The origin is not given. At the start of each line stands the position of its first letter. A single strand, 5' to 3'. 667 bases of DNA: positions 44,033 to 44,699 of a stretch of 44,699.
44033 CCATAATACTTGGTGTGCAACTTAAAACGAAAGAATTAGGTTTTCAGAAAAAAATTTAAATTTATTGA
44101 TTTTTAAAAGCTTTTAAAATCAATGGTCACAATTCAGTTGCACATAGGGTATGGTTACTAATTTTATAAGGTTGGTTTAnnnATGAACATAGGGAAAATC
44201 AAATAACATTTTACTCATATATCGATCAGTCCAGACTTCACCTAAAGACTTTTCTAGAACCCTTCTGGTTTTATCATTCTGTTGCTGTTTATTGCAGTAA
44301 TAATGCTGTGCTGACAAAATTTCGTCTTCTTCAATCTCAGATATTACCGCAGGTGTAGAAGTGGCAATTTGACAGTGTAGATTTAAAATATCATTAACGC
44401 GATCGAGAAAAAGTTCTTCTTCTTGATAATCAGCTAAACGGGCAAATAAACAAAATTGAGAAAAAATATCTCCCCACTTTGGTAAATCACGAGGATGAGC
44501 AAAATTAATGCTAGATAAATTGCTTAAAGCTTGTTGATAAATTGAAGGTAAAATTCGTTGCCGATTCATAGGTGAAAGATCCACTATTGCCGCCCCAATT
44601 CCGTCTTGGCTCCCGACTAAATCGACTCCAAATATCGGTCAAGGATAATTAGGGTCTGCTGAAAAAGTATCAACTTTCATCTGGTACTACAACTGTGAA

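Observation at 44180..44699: pcyA carries a premature in-frame TGA, and possibly a TAG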

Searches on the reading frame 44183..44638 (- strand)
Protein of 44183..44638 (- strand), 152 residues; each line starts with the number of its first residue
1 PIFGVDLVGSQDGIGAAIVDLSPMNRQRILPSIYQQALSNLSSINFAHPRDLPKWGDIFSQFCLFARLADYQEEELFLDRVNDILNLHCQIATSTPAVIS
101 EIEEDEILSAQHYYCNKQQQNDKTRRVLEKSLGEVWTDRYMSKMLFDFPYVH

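Call 22: find_encoding_contigs(protein=window:44183-44584:-, flank=10000)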
Protein seq(134 aa) (134 aa): no gene with exactly this product is on record in the collection.

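Call 37: search_protein_families(library=ncbifam, proteins=[window:44183-44638:-])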
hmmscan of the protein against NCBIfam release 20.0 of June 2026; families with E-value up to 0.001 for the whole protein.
window:44183-44638:- (152 aa): 4 families
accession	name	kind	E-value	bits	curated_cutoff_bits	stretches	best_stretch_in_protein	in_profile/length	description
NF002760.0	PRK02816.1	equivalog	1.8e-56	191.3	206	1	1-149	96-242/243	phycocyanobilin:ferredoxin oxidoreductase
NF009722.0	PRK13249.1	equivalog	1.1e-08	35.1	283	1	1-147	102-256/257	phycoerythrobilin:ferredoxin oxidoreductase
NF009720.0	PRK13247.1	equivalog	6.4e-08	32.6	263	1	1-147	79-230/240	15,16-dihydrobiliverdin:ferredoxin oxidoreductase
NF009723.0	PRK13250.1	equivalog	2.5e-07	30.4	327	1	1-148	88-240/248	phycoerythrobilin:ferredoxin oxidoreductase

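Call 43: search_solved_structures(query=window:44183-44638:-, show_alignments=1)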
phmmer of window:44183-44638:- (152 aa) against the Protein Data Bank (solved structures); distinct sequences matched with E-value up to 0.001: 12.
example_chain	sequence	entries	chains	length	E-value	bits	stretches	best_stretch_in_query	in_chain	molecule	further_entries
2g18_A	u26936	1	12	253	4.2e-49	169.9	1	1-149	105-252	Phycocyanobilin:ferredoxin oxidoreductase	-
4eod_A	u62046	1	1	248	2.4e-42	148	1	1-148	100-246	Phycocyanobilin:ferredoxin oxidoreductase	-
5b4h_A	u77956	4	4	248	2.5e-42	147.9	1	1-148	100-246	Phycocyanobilin:ferredoxin oxidoreductase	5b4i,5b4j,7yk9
3i95_A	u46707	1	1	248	2.6e-42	147.9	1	1-148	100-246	Phycocyanobilin:ferredoxin oxidoreductase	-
2d1e_A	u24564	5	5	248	2.6e-42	147.9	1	1-148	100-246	Phycocyanobilin:ferredoxin oxidoreductase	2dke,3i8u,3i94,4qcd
4eoe_A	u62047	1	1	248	2.6e-42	147.9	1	1-148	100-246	Phycocyanobilin:ferredoxin oxidoreductase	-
3nb8_A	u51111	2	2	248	2.6e-42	147.9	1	1-148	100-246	Phycocyanobilin:ferredoxin oxidoreductase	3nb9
4eoc_A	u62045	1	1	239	3.3e-42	147.5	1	1-147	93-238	Phycocyanobilin:ferredoxin oxidoreductase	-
3f0l_A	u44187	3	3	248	1.3e-41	145.6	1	1-148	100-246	Phycocyanobilin:ferredoxin oxidoreductase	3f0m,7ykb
3ajg_A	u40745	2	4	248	2.5e-41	144.7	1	1-148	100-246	Phycocyanobilin:ferredoxin oxidoreductase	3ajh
8xks_P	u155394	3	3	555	1.2e-12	51.7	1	1-149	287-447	PcyA1 | PcyA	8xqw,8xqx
5owg_A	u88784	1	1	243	2.1e-05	28.2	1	1-146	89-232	PcyX_EBK42635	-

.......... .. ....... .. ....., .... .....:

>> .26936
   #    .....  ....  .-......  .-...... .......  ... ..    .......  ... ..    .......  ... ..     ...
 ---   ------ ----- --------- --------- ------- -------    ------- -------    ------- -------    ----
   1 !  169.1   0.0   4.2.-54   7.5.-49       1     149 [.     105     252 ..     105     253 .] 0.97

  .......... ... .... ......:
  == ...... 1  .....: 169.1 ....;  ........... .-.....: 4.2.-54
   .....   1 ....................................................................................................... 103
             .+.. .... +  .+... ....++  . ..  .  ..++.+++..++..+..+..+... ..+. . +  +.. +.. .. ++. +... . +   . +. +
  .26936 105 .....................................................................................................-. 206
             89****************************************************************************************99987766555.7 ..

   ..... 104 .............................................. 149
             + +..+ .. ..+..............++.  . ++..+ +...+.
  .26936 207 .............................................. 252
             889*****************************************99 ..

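Call 45: find_encoding_contigs(protein=window:44183-44569:-, flank=3000, max_places=10)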
Protein seq(129 aa) (129 aa): 3 contigs read that carry it; 2 places shown.
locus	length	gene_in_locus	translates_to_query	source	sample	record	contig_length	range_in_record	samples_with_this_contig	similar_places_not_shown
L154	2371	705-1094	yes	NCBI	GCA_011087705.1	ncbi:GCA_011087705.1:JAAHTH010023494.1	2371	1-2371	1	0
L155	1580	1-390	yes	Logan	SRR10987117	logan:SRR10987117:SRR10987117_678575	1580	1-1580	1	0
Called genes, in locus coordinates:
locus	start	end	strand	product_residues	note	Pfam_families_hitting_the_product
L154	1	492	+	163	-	?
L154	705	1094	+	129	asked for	PF05996:Fe_bilin_red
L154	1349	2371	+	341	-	?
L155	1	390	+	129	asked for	PF05996:Fe_bilin_red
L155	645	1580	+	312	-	?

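Call 48: search_protein_families(library=pfam, proteins=[L154:1-489:+], max_evalue=0.01)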
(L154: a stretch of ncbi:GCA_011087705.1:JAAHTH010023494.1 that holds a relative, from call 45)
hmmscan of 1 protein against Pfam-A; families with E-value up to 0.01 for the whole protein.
L154:1-489:+ (163 aa): 2 families
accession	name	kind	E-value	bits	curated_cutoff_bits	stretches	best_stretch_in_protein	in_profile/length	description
PF13586.12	DDE_Tnp_1_2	-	3.2e-25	88.8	29.2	1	55-144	1-85/86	Transposase DDE domain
PF01609.27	DDE_Tnp_1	-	0.00063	20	23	1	9-117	35-139/200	Transposase DDE domain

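Call 52: search_protein_families(library=ncbifam, proteins=[L154:1-489:+], max_evalue=0.01)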
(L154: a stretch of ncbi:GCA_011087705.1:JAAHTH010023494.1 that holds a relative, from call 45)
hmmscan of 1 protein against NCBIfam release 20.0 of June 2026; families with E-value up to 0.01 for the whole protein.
L154:1-489:+ (163 aa): 4 families
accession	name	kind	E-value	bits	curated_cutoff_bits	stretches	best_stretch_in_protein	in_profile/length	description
NF033578.1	transpos_IS5_1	equivalog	4.1e-33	115.1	275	1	1-149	275-418/419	IS5 family transposase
NF033593.1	transpos_ISNCY_1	equivalog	5.7e-12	45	325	1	4-148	296-443/444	ISNCY family transposase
NF033551.1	transpos_IS1182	equivalog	4.7e-06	25.7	270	1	29-99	289-349/488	IS1182 family transposase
NF033581.1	transpos_IS5_4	equivalog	0.0059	16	140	1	57-144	197-284/285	IS5 family transposase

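Call 53: search_dna_similar(query=L154:1-489:+, collection=plasmids, mode=protein, max_rows=8)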
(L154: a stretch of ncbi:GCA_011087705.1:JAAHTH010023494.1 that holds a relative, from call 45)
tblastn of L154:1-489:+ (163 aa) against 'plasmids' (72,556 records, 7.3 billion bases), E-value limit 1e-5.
Records with a match: 82; places in all: 114; records where one place covers at least 80% of the query: 74.
Best place of each record, by identity: 60-80% 3; <60% 79.
By first word of the organism name: Lacticaseibacillus 29; Bacillus 9; Lactiplantibacillus 7; Persicobacter 5; Nostoc 4; Oscillatoria 3; Pediococcus 3; Fulvitalea 3; Allocoleopsis 2; Alicyclobacillus 2; and 14 more.
By predicted mobility (MOB-suite, as given by PLSDB): non-mobilizable 30; mobilizable 29; conjugative 23.
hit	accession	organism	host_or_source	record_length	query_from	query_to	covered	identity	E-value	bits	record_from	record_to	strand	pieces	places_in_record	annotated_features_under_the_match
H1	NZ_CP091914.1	Nostoc sp. UHCC 0870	cell culture,Brackish water, ...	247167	1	161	99%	59.9%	1e-54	191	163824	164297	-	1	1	IS5 family transposase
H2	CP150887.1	Aphanizomenonaceae cyanobacterium TIOX110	-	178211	1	161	99%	59.0%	4e-56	195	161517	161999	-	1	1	IS5 family transposase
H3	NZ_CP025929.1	Microcystis aeruginosa NIES-2481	cell culture,freshwater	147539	1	161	99%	58.4%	2e-55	194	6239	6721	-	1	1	IS5-like element ISMae6 family transposase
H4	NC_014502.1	Gloeothece verrucosa PCC 7822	fresh water in rice field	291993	4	161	97%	58.9%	5e-54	189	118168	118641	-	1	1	none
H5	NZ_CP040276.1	Nostoc sp. C052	Blasia pusilla,pure culture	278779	1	159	98%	57.9%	2e-52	185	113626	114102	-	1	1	IS5 family transposase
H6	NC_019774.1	Anabaena cylindrica PCC 7122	water, most likely pond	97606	7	157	93%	60.3%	6e-52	184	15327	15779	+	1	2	none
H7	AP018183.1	Nostoc carneum NIES-2107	-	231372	4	159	96%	58.3%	8e-53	186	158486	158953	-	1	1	transposase (x2)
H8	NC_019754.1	Crinalium epipsammum PCC 9333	-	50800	7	156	92%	60.0%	2e-52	185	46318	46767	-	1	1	none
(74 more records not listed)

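Call 56: find_homologous_proteins(query=window:44183-44638:-, max_evalue=1e-40)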
Query window:44183-44638:- (152 aa): 1393 proteins with E <= 1e-40 among 2665 candidates; the best 120 are listed.
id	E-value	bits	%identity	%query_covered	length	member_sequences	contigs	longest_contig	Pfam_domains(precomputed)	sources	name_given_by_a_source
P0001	1.6e-81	290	100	85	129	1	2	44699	PF05996.18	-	-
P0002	1.1e-72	261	77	99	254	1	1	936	PF05996.18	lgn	-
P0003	2.9e-70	253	74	99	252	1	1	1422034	PF05996.18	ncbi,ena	-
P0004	9.4e-70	252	74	98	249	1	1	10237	PF05996.18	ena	-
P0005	7.0e-62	226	69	97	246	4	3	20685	PF05996.18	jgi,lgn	jgi:phycocyanobilin:ferredoxin oxidoreductase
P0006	1.3e-61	225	66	98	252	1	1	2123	PF05996.18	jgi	jgi:phycocyanobilin:ferredoxin oxidoreductase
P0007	3.6e-61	224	69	98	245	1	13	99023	PF05996.18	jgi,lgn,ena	jgi:phycocyanobilin:ferredoxin oxidoreductase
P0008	4.4e-61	223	69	99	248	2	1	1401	PF05996.18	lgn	-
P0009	4.6e-61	223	68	98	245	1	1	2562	PF05996.18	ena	-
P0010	4.9e-61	223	69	97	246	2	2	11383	PF05996.18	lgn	-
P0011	3.4e-60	221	66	99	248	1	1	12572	PF05996.18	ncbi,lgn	ncbi:MAG: phycocyanobilin:ferredoxin oxidoreductase [Microcoleaceae cyanobacterium]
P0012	1.3e-59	219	68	97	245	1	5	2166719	PF05996.18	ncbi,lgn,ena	ncbi:MAG: phycocyanobilin:ferredoxin oxidoreductase [Spirulinaceae cyanobacterium]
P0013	1.4e-59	219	67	99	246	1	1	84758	PF05996.18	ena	-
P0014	1.7e-59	218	69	98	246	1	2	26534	PF05996.18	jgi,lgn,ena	jgi:phycocyanobilin:ferredoxin oxidoreductase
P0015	3.1e-59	218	68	98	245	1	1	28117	PF05996.18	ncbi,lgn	ncbi:MAG: phycocyanobilin:ferredoxin oxidoreductase [Pleurocapsa sp.]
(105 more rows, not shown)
